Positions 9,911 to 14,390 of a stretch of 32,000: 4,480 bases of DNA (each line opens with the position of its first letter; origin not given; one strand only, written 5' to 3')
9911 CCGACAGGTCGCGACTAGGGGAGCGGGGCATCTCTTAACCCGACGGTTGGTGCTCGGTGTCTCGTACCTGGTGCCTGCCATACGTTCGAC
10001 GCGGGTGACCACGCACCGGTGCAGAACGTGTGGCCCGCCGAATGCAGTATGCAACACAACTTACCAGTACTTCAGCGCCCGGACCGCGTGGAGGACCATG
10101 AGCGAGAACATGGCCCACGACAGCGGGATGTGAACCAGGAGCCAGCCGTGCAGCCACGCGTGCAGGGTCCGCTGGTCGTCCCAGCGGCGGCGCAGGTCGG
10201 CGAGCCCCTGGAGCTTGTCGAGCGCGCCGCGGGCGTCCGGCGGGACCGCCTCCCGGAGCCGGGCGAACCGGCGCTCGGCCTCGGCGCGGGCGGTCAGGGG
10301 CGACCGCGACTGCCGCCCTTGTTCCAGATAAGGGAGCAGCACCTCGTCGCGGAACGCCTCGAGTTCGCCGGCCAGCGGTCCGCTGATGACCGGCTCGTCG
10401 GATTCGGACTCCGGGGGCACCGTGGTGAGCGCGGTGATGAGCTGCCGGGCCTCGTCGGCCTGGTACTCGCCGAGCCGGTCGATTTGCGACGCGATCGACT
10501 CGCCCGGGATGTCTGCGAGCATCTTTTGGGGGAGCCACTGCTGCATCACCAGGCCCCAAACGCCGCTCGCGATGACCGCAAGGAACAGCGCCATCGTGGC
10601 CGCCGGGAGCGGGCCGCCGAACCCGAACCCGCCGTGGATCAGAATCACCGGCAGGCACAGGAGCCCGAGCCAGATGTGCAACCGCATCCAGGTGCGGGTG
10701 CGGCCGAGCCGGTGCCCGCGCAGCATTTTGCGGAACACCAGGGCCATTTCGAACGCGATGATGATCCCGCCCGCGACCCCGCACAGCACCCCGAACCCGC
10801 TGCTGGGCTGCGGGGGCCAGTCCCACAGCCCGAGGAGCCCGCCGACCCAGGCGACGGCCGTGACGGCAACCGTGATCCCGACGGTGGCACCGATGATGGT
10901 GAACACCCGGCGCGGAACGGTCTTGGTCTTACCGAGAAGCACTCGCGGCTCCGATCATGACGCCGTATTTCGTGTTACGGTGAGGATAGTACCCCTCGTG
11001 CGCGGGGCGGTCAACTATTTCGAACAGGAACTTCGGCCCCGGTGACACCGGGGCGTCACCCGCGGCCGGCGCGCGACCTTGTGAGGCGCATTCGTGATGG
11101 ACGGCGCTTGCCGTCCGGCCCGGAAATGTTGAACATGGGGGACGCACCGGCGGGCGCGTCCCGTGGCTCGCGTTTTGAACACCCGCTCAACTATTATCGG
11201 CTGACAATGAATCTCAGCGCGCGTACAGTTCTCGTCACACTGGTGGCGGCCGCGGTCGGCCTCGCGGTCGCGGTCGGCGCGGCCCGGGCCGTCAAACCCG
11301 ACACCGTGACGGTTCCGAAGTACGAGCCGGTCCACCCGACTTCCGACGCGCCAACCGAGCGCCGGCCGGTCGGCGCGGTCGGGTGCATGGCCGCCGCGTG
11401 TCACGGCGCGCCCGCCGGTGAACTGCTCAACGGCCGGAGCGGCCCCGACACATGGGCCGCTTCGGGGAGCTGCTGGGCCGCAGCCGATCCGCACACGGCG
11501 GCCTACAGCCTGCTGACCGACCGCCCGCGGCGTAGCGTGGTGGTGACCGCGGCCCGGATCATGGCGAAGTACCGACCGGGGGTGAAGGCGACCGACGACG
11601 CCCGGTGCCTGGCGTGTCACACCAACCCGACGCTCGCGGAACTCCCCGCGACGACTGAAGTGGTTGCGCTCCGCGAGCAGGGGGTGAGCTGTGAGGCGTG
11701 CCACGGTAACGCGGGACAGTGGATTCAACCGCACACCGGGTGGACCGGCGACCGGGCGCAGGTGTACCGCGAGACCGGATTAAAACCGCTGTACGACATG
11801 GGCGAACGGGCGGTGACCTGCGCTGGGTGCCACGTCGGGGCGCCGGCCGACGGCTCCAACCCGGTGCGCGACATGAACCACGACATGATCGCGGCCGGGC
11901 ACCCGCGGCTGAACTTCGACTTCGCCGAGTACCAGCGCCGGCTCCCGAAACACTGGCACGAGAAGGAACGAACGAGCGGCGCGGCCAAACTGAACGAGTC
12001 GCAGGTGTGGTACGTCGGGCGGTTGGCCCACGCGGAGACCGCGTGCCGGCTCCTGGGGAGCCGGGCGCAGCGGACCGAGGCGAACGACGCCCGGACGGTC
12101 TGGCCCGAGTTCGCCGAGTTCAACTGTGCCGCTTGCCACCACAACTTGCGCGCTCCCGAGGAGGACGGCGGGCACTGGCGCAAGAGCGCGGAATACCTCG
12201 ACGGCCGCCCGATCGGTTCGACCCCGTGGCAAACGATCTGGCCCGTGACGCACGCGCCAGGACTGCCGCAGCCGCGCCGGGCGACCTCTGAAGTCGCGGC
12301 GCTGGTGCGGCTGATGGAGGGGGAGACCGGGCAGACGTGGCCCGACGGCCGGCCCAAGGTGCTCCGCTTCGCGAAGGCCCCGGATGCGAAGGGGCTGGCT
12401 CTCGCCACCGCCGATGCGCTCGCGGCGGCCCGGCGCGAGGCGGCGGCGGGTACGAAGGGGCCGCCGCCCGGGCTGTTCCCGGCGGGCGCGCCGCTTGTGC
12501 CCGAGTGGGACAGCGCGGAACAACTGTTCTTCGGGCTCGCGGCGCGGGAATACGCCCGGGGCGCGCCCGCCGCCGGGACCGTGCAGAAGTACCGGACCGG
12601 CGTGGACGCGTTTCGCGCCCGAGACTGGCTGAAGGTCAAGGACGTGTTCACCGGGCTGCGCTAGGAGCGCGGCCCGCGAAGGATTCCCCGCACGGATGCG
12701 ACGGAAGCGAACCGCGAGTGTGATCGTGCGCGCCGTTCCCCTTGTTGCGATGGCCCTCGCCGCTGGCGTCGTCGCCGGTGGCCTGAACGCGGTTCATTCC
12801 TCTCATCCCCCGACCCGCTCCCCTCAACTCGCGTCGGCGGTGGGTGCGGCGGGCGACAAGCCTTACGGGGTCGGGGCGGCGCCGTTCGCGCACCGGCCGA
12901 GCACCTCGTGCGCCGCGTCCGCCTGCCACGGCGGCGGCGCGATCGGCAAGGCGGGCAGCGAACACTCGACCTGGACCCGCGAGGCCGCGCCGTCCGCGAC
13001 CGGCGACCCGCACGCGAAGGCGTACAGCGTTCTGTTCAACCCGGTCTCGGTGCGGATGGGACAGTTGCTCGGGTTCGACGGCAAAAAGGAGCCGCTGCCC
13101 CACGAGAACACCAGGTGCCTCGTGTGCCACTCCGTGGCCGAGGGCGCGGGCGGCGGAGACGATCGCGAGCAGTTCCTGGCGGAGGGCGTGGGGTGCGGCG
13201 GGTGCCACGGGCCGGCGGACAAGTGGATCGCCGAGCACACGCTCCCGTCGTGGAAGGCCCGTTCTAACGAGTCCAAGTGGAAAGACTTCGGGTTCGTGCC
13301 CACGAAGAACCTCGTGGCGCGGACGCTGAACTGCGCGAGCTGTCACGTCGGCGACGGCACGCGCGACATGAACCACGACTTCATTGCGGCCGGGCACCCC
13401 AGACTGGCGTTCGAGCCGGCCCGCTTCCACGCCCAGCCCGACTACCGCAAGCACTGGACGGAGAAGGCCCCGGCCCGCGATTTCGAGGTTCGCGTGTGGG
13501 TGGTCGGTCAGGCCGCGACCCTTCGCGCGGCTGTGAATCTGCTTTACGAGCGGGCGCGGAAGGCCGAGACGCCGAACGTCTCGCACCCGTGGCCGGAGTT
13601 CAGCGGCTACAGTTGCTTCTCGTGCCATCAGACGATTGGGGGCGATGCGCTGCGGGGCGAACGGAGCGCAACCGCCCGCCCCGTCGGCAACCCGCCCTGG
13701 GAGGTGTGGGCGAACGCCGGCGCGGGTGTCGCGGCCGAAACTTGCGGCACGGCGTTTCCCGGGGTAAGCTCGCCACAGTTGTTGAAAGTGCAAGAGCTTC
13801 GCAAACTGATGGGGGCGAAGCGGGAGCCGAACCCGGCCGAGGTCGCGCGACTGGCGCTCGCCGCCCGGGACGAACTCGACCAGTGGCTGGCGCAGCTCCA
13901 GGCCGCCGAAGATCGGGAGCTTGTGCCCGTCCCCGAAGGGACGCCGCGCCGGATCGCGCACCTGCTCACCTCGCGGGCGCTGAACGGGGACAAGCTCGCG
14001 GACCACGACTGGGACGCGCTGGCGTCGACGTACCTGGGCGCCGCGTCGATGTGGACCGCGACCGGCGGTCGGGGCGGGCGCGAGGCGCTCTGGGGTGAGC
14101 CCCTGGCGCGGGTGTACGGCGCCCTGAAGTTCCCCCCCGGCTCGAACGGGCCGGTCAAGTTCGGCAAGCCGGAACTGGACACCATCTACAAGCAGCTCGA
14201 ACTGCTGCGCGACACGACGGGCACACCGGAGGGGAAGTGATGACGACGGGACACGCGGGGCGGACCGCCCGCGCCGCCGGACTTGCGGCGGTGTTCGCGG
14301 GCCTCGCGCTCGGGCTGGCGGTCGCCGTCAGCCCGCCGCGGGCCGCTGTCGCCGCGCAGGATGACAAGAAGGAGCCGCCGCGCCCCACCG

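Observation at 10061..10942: Membrane protein with two H-x13-H pairs on separate helices: a cytochrome-b / NOX-like di-haem signature encoded next to a decahaem cytochrome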

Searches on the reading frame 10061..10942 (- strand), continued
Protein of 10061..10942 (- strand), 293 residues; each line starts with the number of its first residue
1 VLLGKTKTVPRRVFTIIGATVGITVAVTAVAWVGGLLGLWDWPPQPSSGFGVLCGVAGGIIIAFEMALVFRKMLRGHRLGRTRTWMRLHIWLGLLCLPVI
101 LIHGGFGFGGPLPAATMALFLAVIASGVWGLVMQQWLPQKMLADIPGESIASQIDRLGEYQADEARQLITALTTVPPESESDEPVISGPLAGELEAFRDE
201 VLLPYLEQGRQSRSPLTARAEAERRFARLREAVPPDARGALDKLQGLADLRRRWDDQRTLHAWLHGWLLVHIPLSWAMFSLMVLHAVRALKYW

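Call 59: find_encoding_contigs(protein=P0315, flank=10000, max_places=2)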
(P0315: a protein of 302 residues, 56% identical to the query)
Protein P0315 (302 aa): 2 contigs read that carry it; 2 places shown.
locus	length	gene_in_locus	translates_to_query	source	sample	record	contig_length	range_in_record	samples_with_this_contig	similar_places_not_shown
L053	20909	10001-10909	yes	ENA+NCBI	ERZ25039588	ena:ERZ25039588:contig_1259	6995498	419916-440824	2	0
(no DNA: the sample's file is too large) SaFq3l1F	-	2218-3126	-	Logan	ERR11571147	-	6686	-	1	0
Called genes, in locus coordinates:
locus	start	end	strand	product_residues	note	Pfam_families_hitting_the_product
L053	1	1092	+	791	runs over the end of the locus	-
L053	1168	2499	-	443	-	PF13435:Cytochrome_C554, PF22113:Mtrc-MtrF_II-IV_dom (faint)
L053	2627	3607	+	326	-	PF01916:DS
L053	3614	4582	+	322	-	PF01370:Epimerase, PF04321:RmlD_sub_bind, PF16363:GDP_Man_Dehyd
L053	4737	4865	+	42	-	-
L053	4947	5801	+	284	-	PF12680:SnoaL_2 (weak)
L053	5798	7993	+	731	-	PF04879:Molybdop_Fe4S4, PF00384:Molybdopterin, PF01568:Molydop_binding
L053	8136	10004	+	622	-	PF00027:cNMP_binding, PF16697:Yop-YscD_cpl (weak), PF00498:FHA, PF00037:Fer4 (faint), PF12837:Fer4_6 (faint), PF14697:Fer4_21 (faint), PF12838:Fer4_7 (weak), PF13187:Fer4_9 (weak)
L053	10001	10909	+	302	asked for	-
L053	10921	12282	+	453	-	PF14522:Cytochrome_C7 (faint), PF02085:Cytochrom_CIII (faint), PF09699:Paired_CXXCH_1 (faint), PF14537:Cytochrom_c3_2 (faint)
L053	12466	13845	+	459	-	-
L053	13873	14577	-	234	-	PF00481:PP2C (faint), PF13672:PP2C_2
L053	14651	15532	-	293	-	PF00211:Guanylate_cyc, PF00498:FHA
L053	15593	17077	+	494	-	PF21088:MS_channel_1st (weak), PF00924:MS_channel_2nd, PF21082:MS_channel_3rd, PF00027:cNMP_binding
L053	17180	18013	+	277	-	-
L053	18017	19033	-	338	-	PF02685:Glucokinase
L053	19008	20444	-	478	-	PF03446:NAD_binding_2, PF00393:6PGD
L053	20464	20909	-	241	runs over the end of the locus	PF01182:Glucosamine_iso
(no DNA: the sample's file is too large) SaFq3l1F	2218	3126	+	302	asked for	-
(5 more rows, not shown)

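Call 60: find_encoding_contigs(protein=P0385, flank=10000, max_places=2)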
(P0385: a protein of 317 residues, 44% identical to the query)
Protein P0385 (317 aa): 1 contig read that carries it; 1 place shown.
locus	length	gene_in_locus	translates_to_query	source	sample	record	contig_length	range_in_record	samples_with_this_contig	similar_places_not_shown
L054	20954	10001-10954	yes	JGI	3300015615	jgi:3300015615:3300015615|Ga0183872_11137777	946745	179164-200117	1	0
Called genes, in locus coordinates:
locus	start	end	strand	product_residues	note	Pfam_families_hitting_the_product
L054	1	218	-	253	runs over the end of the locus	PF19920:bpX4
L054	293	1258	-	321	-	-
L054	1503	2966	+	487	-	PF11949:DUF3466 (weak)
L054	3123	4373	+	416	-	PF05936:T6SS_VasE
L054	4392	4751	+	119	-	PF04965:GPW_gp25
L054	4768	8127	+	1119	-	-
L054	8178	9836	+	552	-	PF05947:T6SS_TssF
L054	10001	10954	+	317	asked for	-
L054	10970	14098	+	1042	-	-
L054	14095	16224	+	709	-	PF03928:HbpS-like (weak)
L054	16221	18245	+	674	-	PF00027:cNMP_binding, PF13187:Fer4_9 (faint), PF12797:Fer4_2 (faint), PF12800:Fer4_4 (faint), PF12837:Fer4_6 (faint), PF13237:Fer4_10 (faint), PF00037:Fer4 (weak), PF12838:Fer4_7 (weak), +1 more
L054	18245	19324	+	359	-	PF00657:Lipase_GDSL (faint), PF13472:Lipase_GDSL_2, PF16822:ALGX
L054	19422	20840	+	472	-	PF01266:DAO (faint), PF01593:Amino_oxidase, PF13450:NAD_binding_8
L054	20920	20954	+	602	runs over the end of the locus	-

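Call 67: find_homologous_proteins(query=P0148, max_evalue=0.001)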
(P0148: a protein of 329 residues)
Query P0148 (329 aa): 300 proteins with E <= 0.001 among 8000 candidates; the best 120 are listed.
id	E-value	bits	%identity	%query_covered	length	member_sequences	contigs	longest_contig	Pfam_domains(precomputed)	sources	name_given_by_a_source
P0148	3.6e-220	748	100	100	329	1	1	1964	-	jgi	jgi:hypothetical protein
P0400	1.1e-144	500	68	100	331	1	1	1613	-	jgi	jgi:hypothetical protein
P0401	4.8e-132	458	63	100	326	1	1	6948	-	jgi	jgi:hypothetical protein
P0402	2.6e-84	301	47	99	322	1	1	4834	-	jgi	jgi:hypothetical protein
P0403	7.4e-83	297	47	100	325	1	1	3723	-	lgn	-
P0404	1.8e-82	295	48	99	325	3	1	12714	-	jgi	jgi:hypothetical protein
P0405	2.5e-82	295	49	98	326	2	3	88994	-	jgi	jgi:hypothetical protein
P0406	2.7e-82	295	47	100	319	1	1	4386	-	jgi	jgi:hypothetical protein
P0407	3.4e-82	294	47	100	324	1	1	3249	-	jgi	jgi:hypothetical protein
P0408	7.1e-82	293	47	100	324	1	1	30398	-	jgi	jgi:hypothetical protein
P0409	8.3e-82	293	48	99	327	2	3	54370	-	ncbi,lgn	-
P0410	4.0e-81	291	47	100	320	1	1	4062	-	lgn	-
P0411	4.6e-81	291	46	100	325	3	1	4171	-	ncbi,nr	ncbi:MAG TPA: hypothetical protein VGY53_10130 [Isosphaeraceae bacterium]|nr:hypothetical protein [I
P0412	5.7e-81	290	47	100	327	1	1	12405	-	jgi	jgi:hypothetical protein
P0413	6.1e-80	287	46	100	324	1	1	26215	-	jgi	jgi:hypothetical protein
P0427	2.4e-76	275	45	100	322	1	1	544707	-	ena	-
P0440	2.2e-74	269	44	100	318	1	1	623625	-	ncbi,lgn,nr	ncbi:MAG: hypothetical protein KatS3mg105_2696 [Gemmatales bacterium]|nr:MAG: hypothetical protein K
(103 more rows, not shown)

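Call 68: find_encoding_contigs(protein=P0440, flank=10000, max_places=1)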
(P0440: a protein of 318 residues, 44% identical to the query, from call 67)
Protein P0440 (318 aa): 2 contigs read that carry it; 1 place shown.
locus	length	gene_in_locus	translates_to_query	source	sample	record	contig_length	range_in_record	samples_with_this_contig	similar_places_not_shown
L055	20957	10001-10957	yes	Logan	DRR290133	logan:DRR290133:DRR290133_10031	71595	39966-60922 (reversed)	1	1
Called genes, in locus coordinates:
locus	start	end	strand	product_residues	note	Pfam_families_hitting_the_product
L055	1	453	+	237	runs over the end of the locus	PF00005:ABC_tran, PF13304:AAA_21 (faint)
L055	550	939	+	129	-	-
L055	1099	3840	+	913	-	PF13175:AAA_15, PF13304:AAA_21 (faint), PF13476:AAA_23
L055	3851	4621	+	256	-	-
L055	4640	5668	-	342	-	PF14100:DUF6807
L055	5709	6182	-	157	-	PF07883:Cupin_2, PF02311:AraC_binding (weak)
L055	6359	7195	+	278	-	PF00106:adh_short, PF08659:KR, PF13460:NAD_binding_10 (weak), PF13561:adh_short_C2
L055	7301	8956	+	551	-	PF06418:CTP_synth_N, PF00117:GATase, PF07722:Peptidase_C26 (weak)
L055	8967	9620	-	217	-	PF07039:SGF29_Tudor (faint), PF09465:LBR_tudor (faint), PF15057:DUF4537 (weak), PF08605:Rad9_Rad53_bind (faint), PF18115:Tudor_3, PF05641:Agenet (faint), PF15057:DUF4537 (weak), PF21744:BAHCC1-like_Tudor (weak), +1 more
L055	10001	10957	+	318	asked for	-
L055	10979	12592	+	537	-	PF14522:Cytochrome_C7 (faint), PF14537:Cytochrom_c3_2 (faint)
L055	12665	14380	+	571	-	PF01257:2Fe-2S_thioredx, PF01512:Complex1_51K, PF10531:SLBB, PF22461:SLBB_2 (weak), PF10589:NADH_4Fe-4S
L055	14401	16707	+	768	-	PF13510:Fer2_4, PF12797:Fer4_2 (faint), PF14697:Fer4_21 (weak), PF22117:Fer4_Nqo3 (weak), PF00027:cNMP_binding, PF13187:Fer4_9 (weak), PF00037:Fer4 (weak), PF12838:Fer4_7 (weak), +4 more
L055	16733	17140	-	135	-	-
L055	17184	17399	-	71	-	-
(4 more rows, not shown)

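Call 69: find_encoding_contigs(protein=P0427, flank=10000, max_places=1)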
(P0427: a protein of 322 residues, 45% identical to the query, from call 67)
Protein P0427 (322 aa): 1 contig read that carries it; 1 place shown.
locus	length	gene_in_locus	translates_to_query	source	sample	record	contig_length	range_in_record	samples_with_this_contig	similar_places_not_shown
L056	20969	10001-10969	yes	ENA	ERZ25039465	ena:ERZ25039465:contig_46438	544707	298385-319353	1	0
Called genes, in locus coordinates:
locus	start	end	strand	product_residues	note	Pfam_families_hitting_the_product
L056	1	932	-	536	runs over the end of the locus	PF09364:XFP_N, PF03894:XFP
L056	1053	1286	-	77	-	-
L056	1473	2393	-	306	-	-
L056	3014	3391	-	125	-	-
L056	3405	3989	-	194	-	PF12680:SnoaL_2 (weak), PF14534:DUF4440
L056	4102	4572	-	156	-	PF00873:ACR_tran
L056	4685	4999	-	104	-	PF00873:ACR_tran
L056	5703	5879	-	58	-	-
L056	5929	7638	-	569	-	PF00873:ACR_tran, PF03176:MMPL, PF02355:SecD_SecF_C (weak)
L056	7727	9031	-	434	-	PF25917:BSH_RND, PF25944:Beta-barrel_RND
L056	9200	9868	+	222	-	-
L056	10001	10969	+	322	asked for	-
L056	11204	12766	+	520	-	PF22113:Mtrc-MtrF_II-IV_dom (faint), PF09699:Paired_CXXCH_1 (faint), PF14537:Cytochrom_c3_2 (faint), PF14522:Cytochrome_C7 (weak)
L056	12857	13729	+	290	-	PF01257:2Fe-2S_thioredx, PF01512:Complex1_51K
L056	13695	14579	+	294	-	PF01512:Complex1_51K, PF10589:NADH_4Fe-4S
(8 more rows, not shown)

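Call 77: search_protein_families(library=pfam, proteins=[L040:4383-5690:+, L040:6968-8350:+, L040:8452-9918:-, L040:10830-12419:+, L040:12529-13491:-, L040:14005-14667:+, L040:15449-16144:+, L040:16396-17238:+], max_evalue=0.001)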
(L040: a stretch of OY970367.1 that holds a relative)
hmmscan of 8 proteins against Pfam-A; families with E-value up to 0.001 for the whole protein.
L040:4383-5690:+ (435 aa): 1 family
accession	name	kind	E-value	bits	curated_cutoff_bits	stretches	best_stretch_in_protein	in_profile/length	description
PF00330.25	Aconitase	-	2.7e-87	294.1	28.7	2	25-295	15-306/463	Aconitase family (aconitate hydratase)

L040:6968-8350:+ (460 aa): 3 families
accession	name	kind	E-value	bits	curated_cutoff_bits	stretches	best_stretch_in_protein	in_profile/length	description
PF01513.26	NAD_kinase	-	6.6e-11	43.1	25.5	1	220-271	59-110/130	ATP-NAD kinase N-terminal domain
PF20143.4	NAD_kinase_C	-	5.7e-05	23.3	23.7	1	316-408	2-91/126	ATP-NAD kinase C-terminal domain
PF01467.32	CTP_transf_like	-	0.00032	21.4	21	1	6-47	1-42/133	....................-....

L040:8452-9918:- (488 aa): 3 families
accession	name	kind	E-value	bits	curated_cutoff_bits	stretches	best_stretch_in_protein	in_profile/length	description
PF13435.11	Cytochrome_C554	-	3.1e-13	50.9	20.8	1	98-176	4-84/84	Cytochrome c554 and c-prime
PF14522.11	Cytochrome_C7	-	8.9e-06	25.9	24.8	1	138-220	10-66/67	Cytochrome c7 and related cytochrome c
PF22113.1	Mtrc-MtrF_II-IV_dom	-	1.4e-05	25.1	30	0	161-223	74-130/176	Outer membrane cytochrome MtrC/MtrF-like, domains II/IV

L040:10830-12419:+ (529 aa): 5 families
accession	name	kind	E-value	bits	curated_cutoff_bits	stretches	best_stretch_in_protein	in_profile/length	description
PF14522.11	Cytochrome_C7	-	1.8e-12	47.4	24.8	0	267-300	43-66/67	Cytochrome c7 and related cytochrome c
PF14537.11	Cytochrom_c3_2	-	6e-10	39.9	25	0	145-183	2-38/79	Cytochrome c3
PF22113.1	Mtrc-MtrF_II-IV_dom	-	2.6e-05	24.3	30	1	396-486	82-165/176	Outer membrane cytochrome MtrC/MtrF-like, domains II/IV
PF09699.15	Paired_CXXCH_1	-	0.00019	21.5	20.6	0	145-181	1-39/41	Doubled CXXCH motif (Paired_CXXCH_1)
PF02085.21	Cytochrom_CIII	-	0.00073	20.3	22.9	0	428-519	18-91/101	Class III cytochrome C family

L040:12529-13491:- (320 aa): 4 families
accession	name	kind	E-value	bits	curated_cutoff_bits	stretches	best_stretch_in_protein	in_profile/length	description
PF13646.12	HEAT_2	-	5.2e-18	65.6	27.7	1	226-301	16-86/88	HEAT repeats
PF03130.22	HEAT_PBS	-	1e-08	35.3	20.9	0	67-102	2-26/27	PBS lyase HEAT-like repeat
PF13513.12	HEAT_EZ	-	1.7e-06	28.8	27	1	64-117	1-52/55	HEAT-like repeat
PF02985.28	HEAT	-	8.9e-06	25.9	23.5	0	96-121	4-28/31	HEAT repeat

L040:14005-14667:+ (220 aa): 0 families

L040:15449-16144:+ (231 aa): 2 families
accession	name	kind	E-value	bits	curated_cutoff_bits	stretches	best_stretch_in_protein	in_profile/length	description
PF13977.11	TetR_C_6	-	4.9e-12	46.5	27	1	111-215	5-107/115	BetI-type transcriptional repressor, C-terminal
PF00440.29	TetR_N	-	7.6e-11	42.1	24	1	31-77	1-47/47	Bacterial regulatory proteins, tetR family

L040:16396-17238:+ (280 aa): 1 family
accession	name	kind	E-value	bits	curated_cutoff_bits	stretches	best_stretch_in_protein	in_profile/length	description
PF13533.13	Biotin_lipoyl_2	-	2.9e-05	24.2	29.8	1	122-148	6-32/32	Biotin-lipoyl like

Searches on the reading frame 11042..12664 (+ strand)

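Call 4: search_protein_families(library=pfam, proteins=[window:11042-12664:+], max_evalue=1)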
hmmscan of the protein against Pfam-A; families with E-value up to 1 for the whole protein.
window:11042-12664:+ (540 aa): 7 families
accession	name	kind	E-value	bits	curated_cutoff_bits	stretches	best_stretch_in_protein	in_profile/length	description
PF14522.11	Cytochrome_C7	-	5.1e-07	29.9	24.8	1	186-264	13-66/67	Cytochrome c7 and related cytochrome c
PF13435.11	Cytochrome_C554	-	5.2e-06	27.8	20.8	1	173-222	35-84/84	Cytochrome c554 and c-prime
PF22113.1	Mtrc-MtrF_II-IV_dom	-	0.00011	22.2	30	1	200-268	67-131/176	Outer membrane cytochrome MtrC/MtrF-like, domains II/IV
PF22678.1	Cytochrom_c_NrfB-like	-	0.0021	18.9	27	1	183-221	30-65/89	Cytochrome c-type protein NrfB-like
PF02085.21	Cytochrom_CIII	-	0.055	14.2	22.9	0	193-265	37-83/101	Class III cytochrome C family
PF09699.15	Paired_CXXCH_1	-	0.45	10.7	20.6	0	182-194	25-37/41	Doubled CXXCH motif (Paired_CXXCH_1)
PF13453.11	Zn_ribbon_TFIIB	-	0.64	9.9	22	0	208-229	10-31/41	Transcription factor zinc-finger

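Call 12: search_protein_families(library=ncbifam, proteins=[window:11042-12664:+], max_evalue=0.01)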
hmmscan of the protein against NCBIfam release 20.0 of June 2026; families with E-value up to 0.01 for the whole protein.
window:11042-12664:+ (540 aa): 6 families
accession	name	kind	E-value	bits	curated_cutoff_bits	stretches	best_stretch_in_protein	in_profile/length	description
TIGR04257.1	nanowire_3heme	domain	0.00033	20.8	40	0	186-223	23-60/75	c(7)-type cytochrome triheme domain-containing protein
NF043010.1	Cyt554_Nsmonas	equivalog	0.00098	18.6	400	1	168-297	62-194/238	cytochrome c-550 CycA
NF008659.0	PRK11659.1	equivalog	0.001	18.8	184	1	184-265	44-118/188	cytochrome c nitrite reductase pentaheme subunit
NF041198.1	UshA_like_PCGU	equivalog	0.001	17.8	275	1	186-226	442-484/519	UshA-like (seleno)protein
NF041028.1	decahem_GSU2203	exception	0.0016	17.7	325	1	179-266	29-110/317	GSU2203 family decaheme c-type cytochrome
TIGR01904.2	GSu_C4xC__C2xCH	domain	0.002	17.8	27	0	343-373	33-63/73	CxxxxCH/CxxCH domain c-type cytochrome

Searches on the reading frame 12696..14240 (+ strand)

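Call 11: search_protein_families(library=pfam, proteins=[window:12696-14240:+], max_evalue=0.01)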
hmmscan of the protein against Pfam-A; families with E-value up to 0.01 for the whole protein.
window:12696-14240:+ (514 aa): 2 families
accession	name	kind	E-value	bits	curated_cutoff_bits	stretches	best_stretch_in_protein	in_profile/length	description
PF13435.11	Cytochrome_C554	-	3e-06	28.5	20.8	1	105-172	17-84/84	Cytochrome c554 and c-prime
PF14522.11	Cytochrome_C7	-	6.2e-05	23.2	24.8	1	137-217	12-66/67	Cytochrome c7 and related cytochrome c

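Call 12: search_protein_families(library=ncbifam, proteins=[window:12696-14240:+], max_evalue=0.01)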
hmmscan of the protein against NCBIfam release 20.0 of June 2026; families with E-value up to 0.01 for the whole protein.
window:12696-14240:+ (514 aa): 4 families
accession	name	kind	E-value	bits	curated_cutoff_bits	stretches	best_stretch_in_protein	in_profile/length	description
TIGR03507.1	decahem_SO1788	subfamily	0.00013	20.6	209.3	1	131-225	236-310/672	OmcA/MtrC family decaheme c-type cytochrome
TIGR03508.1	decahem_SO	subfamily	0.00058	19.4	192.2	0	131-223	63-156/258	DmsE family decaheme c-type cytochrome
NF041198.1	UshA_like_PCGU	equivalog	0.001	17.7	275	1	138-182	442-490/519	UshA-like (seleno)protein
TIGR01904.2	GSu_C4xC__C2xCH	domain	0.0059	16.3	27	0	60-99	12-49/73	CxxxxCH/CxxCH domain c-type cytochrome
